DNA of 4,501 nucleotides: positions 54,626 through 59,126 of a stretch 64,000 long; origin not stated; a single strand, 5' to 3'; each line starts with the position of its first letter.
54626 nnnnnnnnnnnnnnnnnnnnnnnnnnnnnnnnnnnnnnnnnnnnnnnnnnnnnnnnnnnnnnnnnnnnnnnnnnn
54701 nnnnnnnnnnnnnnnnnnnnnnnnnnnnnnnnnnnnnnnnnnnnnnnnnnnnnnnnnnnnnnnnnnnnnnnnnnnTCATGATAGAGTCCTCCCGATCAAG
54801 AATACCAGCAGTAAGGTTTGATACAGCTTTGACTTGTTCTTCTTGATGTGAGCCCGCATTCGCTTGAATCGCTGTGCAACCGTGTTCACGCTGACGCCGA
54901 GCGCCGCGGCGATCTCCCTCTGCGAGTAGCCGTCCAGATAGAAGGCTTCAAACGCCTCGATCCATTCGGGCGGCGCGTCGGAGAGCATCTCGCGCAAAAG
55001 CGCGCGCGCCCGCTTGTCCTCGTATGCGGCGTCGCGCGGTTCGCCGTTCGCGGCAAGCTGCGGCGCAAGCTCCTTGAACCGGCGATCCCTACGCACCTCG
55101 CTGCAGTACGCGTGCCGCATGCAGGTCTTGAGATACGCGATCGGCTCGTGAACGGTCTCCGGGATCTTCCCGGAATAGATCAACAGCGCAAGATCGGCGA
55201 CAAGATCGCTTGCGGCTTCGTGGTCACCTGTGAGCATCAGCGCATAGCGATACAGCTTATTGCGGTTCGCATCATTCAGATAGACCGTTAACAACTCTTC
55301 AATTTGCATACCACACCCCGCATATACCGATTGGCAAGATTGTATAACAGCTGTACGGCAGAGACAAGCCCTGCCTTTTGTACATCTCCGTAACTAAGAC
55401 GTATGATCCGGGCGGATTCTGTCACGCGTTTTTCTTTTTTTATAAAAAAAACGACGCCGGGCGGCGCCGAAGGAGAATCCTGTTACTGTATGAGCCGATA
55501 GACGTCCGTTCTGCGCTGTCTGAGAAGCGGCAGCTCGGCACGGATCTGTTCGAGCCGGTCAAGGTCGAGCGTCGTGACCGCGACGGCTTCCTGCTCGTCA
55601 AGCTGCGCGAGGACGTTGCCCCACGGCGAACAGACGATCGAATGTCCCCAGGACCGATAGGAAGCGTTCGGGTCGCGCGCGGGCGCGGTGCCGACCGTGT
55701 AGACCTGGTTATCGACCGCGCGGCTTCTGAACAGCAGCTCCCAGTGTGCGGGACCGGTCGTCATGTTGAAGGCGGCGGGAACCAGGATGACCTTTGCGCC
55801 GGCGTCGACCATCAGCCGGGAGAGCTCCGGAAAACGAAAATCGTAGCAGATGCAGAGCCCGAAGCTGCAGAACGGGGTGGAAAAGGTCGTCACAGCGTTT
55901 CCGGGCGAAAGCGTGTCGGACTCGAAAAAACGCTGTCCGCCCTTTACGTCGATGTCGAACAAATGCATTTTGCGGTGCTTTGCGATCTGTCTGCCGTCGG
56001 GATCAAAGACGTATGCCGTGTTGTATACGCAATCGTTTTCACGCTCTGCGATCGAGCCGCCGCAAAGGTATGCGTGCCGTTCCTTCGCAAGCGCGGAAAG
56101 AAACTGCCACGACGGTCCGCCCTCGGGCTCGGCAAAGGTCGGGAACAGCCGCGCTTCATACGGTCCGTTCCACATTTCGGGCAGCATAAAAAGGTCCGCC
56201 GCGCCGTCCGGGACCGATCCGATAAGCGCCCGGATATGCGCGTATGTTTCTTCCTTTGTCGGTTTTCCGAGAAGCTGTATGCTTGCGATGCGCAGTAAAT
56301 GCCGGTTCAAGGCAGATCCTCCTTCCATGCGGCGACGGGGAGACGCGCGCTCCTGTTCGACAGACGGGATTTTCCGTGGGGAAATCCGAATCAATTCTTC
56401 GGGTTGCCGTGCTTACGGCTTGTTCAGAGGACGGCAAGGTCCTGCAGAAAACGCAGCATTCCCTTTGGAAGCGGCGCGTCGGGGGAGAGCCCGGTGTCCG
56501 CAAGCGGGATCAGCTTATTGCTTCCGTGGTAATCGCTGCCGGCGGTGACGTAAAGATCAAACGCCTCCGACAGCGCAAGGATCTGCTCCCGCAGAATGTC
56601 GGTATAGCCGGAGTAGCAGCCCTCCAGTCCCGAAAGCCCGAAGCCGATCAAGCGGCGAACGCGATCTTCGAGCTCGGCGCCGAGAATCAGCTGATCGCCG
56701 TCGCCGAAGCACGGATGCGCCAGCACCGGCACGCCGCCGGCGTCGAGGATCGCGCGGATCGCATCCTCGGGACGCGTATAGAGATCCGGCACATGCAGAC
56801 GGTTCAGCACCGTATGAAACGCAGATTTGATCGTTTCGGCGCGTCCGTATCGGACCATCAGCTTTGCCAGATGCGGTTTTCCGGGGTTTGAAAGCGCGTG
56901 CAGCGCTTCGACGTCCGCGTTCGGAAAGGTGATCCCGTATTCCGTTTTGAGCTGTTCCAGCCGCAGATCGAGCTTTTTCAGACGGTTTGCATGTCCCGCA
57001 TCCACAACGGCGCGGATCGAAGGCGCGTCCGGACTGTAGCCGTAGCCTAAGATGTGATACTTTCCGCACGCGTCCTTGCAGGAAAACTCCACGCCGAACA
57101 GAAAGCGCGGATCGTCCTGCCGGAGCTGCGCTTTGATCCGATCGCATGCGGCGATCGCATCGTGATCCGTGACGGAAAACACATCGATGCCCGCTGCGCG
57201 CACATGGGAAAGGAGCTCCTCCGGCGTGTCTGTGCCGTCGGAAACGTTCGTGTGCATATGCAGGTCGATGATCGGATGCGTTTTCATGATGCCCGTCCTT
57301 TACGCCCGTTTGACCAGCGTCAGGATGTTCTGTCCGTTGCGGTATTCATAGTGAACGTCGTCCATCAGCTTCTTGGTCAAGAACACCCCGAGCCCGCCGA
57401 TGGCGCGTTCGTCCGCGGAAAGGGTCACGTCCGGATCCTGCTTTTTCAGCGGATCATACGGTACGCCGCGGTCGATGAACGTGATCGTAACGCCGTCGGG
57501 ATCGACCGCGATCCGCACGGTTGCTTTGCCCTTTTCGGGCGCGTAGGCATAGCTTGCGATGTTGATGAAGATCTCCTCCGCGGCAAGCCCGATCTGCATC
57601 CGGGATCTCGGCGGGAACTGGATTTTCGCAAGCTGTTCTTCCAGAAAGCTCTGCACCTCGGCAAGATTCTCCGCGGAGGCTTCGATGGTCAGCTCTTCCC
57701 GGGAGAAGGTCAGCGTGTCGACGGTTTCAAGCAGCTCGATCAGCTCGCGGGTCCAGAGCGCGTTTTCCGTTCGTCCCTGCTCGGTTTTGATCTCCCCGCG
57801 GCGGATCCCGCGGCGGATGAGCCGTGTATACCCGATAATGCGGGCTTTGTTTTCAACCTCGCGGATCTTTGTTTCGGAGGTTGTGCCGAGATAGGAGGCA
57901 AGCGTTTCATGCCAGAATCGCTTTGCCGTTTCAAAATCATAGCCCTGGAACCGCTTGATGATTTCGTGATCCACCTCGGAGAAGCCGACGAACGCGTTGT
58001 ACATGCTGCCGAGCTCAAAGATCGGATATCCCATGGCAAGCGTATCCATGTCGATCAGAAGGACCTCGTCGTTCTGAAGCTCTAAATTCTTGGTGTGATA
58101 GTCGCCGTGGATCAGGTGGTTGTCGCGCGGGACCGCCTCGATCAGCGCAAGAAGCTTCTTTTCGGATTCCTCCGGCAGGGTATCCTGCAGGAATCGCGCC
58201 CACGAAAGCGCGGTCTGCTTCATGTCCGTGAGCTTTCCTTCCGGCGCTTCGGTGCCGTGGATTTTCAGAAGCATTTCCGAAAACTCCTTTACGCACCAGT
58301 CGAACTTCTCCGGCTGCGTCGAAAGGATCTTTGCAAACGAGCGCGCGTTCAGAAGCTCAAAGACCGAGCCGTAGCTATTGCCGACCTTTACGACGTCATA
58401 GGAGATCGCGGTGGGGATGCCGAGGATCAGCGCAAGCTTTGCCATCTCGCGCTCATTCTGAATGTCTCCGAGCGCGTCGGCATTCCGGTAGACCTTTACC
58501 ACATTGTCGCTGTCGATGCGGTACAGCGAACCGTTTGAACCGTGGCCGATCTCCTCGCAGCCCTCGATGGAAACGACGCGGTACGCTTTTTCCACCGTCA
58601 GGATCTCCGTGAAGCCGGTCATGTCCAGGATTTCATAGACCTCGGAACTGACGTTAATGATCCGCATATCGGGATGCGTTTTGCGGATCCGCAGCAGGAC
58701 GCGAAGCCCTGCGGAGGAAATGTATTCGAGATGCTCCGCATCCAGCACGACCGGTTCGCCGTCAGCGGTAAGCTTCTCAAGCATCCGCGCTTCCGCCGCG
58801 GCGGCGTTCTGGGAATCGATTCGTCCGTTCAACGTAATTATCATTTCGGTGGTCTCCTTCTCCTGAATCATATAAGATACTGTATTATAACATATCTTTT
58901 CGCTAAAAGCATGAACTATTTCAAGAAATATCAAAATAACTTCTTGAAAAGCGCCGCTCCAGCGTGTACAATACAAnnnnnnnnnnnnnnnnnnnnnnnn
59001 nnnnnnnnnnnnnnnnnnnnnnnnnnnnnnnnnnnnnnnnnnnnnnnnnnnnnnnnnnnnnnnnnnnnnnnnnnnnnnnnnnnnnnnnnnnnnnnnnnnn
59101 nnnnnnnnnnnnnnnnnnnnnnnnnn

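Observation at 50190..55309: ECF sigma factor, membrane anti-sigma candidate with an LRR-FN3 sensor ectodomain, and a secreted paralog of that ectodomain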

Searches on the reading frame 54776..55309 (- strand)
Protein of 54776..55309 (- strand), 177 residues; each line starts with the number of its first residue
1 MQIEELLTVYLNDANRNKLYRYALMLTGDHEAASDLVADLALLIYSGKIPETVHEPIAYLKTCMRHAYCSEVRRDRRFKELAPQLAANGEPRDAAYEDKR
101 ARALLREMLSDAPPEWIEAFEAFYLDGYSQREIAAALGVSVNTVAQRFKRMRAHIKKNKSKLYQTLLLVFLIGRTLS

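Call 6: search_protein_families(library=pfam, proteins=[window:54776-55309:-], max_evalue=0.1)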
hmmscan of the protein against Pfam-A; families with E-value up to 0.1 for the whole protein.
window:54776-55309:- (177 aa): 24 families
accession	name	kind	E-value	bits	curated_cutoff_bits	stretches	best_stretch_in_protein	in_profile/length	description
PF08281.18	Sigma70_r4_2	-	4.3e-10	39.5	25.7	1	118-155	17-54/54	Sigma-70, region 4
PF07638.17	Sigma70_ECF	-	1.4e-06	28.8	21.1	1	107-158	131-182/185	ECF sigma factor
PF13384.12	HTH_23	-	7.6e-06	26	24.6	1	124-151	14-41/50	Homeodomain-like domain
PF04542.20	Sigma70_r2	-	8.6e-06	25.9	24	1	14-77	4-70/71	Sigma-70 region 2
PF13556.12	HTH_30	-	3.2e-05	24.1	27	1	118-152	3-37/59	PucR C-terminal helix-turn-helix domain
PF13412.12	HTH_24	-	4.3e-05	23.4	21.9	1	127-152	17-42/48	Winged helix-turn-helix DNA-binding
PF13404.12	HTH_AsnC-type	-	7.8e-05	22.9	27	1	129-152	19-42/42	AsnC-type helix-turn-helix domain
PF04545.22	Sigma70_r4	-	7.9e-05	22.5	24.1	1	121-156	14-49/50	Sigma-70, region 4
PF13936.12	HTH_38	-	0.00018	21.6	27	1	121-145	14-38/44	Helix-turn-helix domain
PF06056.18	Terminase_5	-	0.00033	21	20.3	1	122-146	8-32/58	Putative ATPase subunit of terminase (gpP-like)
PF13518.12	HTH_28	-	0.0004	20.9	25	1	123-153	8-38/52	Helix-turn-helix domain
PF01381.28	HTH_3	-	0.0027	18.1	23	1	127-149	9-31/55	Helix-turn-helix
PF07750.17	GcrA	-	0.0028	18.5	26.9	1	115-157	6-49/155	GcrA cell cycle regulator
PF04297.20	UPF0122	-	0.003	18.2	22.7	1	118-162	24-68/101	Putative helix-turn-helix protein, YlxM / p13 like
PF18024.7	HTH_50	-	0.0073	16.4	27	1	128-150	24-46/50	Helix-turn-helix domain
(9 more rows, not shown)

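Call 7: search_protein_families(library=ncbifam, proteins=[window:54776-55309:-], max_evalue=0.1)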
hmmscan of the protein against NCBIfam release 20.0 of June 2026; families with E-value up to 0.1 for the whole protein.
window:54776-55309:- (177 aa): 79 families (the best 25 are shown)
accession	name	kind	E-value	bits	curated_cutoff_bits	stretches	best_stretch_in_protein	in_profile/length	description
TIGR02937.1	sigma70-ECF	superfamily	3.7e-16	59.2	42.9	1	11-157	6-163/165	sigma-70 family RNA polymerase sigma factor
TIGR02985.1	Sig70_bacteroi1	subfamily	3.5e-15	56.6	126.4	1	15-157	10-160/162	RNA polymerase sigma-70 factor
TIGR02983.1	SigE-fam_strep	subfamily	4.6e-15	55.9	141.55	1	14-158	14-157/162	SigE family RNA polymerase sigma factor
NF058625.1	sigma_PG0214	equivalog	7.1e-12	45.4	130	1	16-163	14-165/170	GFO_1088 family ECF-type sigma factor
NF007227.0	PRK09645.1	subfamily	2.4e-10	40.6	202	1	10-148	17-159/177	sigma-70 family RNA polymerase sigma factor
TIGR02950.1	SigM_subfam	subfamily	4.9e-10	39.5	147.95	1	2-158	1-157/159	RNA polymerase sigma factor, SigM family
NF009164.0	PRK12511.1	equivalog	2e-09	37.3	185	1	18-158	16-158/182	RNA polymerase sigma factor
NF009170.0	PRK12517.1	subfamily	2.3e-09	37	197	1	13-160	30-177/188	RNA polymerase sigma factor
NF007229.0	PRK09647.1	equivalog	2.8e-09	36.6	265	1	16-158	54-201/220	RNA polymerase sigma factor SigE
TIGR02959.1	SigZ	equivalog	3.3e-09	36.8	168.65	1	70-158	60-147/170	RNA polymerase sigma factor SigZ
NF005448.0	PRK07037.1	equivalog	7.1e-09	35.5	190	1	14-154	20-166/186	RNA polymerase factor sigma-70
NF007226.0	PRK09644.1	equivalog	1e-08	35.4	199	1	1-159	1-161/166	RNA polymerase sigma factor SigM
NF009180.0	PRK12528.1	subfamily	2.1e-08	34.4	184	1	28-149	30-155/165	RNA polymerase sigma factor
TIGR02989.1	Sig-70_gvs1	subfamily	2.3e-08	34.1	124.55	1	14-155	9-154/158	RNA polymerase sigma-70 factor, Rhodopirellula/Verrucomicrobium family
NF007215.0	PRK09637.1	equivalog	4.7e-08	33.2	212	1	72-157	68-152/181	RNA polymerase sigma factor SigZ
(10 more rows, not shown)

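Call 40: find_related_loci(query=A4, collection=genome_contigs, flank=7000)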
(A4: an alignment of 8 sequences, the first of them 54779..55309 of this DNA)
Query A4 (177 aa) in genome_contigs; peptide patterns used: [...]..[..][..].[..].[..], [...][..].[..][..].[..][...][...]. (x = any residue, [..] = any of these).
76 stretches matched a pattern; 4 encode a relative of the query (tblastn E <= 1e-3); 4 distinct loci.
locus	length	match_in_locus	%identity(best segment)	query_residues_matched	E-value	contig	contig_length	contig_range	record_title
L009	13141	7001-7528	79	1-176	2e-95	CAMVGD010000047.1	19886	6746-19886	MAG TPA_asm: uncultured Clostridia bacterium isolate SRR8387719_bin.3_metaWRAP_v1.3_MAG genome assembly, contig: ERZ1420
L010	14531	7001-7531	32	1-174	5e-32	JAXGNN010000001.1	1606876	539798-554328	MAG: Christensenellales bacterium isolate AnMBR.bin257 bin257_1, whole genome shotgun sequence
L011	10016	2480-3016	36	1-176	1e-28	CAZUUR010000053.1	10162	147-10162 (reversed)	MAG TPA_asm: uncultured Oscillospiraceae bacterium isolate SRP192927_co1_709 genome assembly, contig: NODE_16180_length_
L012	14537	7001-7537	33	1-176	5e-26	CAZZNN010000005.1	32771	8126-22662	MAG TPA_asm: uncultured Oscillospiraceae bacterium isolate SRP192927_co2_957 genome assembly, contig: NODE_1673_length_3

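Call 45: list_cluster_members(proteins=[P0001, window:54779-55309:-, window:50193-52412:-])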
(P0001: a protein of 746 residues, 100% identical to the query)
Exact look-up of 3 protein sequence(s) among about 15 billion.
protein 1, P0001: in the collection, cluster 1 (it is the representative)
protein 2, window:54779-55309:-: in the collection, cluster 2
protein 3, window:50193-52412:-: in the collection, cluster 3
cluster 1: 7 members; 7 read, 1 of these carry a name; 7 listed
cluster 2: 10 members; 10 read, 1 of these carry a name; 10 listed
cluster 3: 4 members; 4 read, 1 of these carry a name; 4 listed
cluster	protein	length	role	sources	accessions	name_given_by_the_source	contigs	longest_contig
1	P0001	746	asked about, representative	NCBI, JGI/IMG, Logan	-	hypothetical protein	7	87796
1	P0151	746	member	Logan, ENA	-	-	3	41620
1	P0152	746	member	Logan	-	-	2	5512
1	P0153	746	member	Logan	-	-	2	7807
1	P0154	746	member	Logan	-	-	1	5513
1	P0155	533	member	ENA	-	-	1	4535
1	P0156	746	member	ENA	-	-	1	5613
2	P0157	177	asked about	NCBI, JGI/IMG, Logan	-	RNA polymerase sigma factor (sigma-70 family)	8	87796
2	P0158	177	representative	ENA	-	-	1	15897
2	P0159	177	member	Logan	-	-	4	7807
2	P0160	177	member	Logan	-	-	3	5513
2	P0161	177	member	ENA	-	-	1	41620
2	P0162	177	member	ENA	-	-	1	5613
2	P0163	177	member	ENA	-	-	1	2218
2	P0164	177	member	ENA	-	-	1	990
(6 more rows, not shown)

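Call 68: search_solved_structures(query=A4, max_evalue=0.001)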
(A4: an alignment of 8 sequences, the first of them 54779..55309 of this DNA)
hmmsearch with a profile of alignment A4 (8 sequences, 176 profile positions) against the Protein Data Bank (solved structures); distinct sequences matched with E-value up to 0.001: 7.
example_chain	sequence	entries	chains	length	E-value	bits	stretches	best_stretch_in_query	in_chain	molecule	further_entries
6dv9_F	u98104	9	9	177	4.8e-08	36.3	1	13-149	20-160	ECF RNA polymerase sigma factor SigL | RNA polymerase sigma factor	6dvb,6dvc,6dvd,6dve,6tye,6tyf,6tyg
9m9d_F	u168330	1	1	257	5.6e-08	36.1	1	17-156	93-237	ECF RNA polymerase sigma factor SigE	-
9m9e_F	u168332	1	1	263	5.9e-08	36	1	17-156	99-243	ECF RNA polymerase sigma factor SigE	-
9m98_F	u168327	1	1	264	6e-08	36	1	17-156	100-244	ECF RNA polymerase sigma factor SigE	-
5zx2_F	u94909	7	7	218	2.4e-07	34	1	17-156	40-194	ECF RNA polymerase sigma factor SigH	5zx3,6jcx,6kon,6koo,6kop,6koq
6jcy_F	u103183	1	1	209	5e-07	33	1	17-156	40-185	ECF RNA polymerase sigma factor SigH,ECF RNA polymerase sigma factor SigE,ECF RNA polymera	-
5uxx_A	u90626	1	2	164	5.7e-07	32.8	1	19-156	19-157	RNA polymerase sigma factor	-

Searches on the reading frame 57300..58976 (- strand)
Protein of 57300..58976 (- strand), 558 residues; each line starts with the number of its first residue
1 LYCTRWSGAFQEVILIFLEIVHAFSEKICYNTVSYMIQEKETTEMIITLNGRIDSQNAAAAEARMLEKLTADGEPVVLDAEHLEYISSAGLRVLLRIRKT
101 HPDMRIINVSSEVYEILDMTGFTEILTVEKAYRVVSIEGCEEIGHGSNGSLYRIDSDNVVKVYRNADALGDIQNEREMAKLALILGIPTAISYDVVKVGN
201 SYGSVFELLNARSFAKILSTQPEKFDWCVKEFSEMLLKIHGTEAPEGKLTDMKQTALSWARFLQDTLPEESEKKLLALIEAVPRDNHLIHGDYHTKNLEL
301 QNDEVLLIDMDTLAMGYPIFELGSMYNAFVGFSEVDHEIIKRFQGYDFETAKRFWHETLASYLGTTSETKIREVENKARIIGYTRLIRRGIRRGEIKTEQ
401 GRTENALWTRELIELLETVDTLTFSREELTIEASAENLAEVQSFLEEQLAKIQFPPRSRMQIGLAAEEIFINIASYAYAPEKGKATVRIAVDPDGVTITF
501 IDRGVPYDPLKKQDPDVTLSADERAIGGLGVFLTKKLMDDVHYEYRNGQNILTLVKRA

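Call 10: search_protein_families(library=pfam, proteins=[window:57300-58976:-], max_evalue=0.001)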
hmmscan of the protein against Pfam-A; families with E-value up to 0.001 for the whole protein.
window:57300-58976:- (558 aa): 4 families
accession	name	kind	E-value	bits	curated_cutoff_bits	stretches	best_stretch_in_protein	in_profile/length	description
PF13581.12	HATPase_c_2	-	1.4e-24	86.9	27.4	1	431-556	1-127/127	Histidine kinase-like ATPase domain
PF01636.29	APH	-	1.7e-15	57.9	23.2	1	141-348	3-231/239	Phosphotransferase enzyme family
PF01740.26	STAS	-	2.7e-14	53.2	22.6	1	37-129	4-100/106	STAS domain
PF13466.11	STAS_2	-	1.1e-09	38.8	29.2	1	47-121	1-78/80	STAS domain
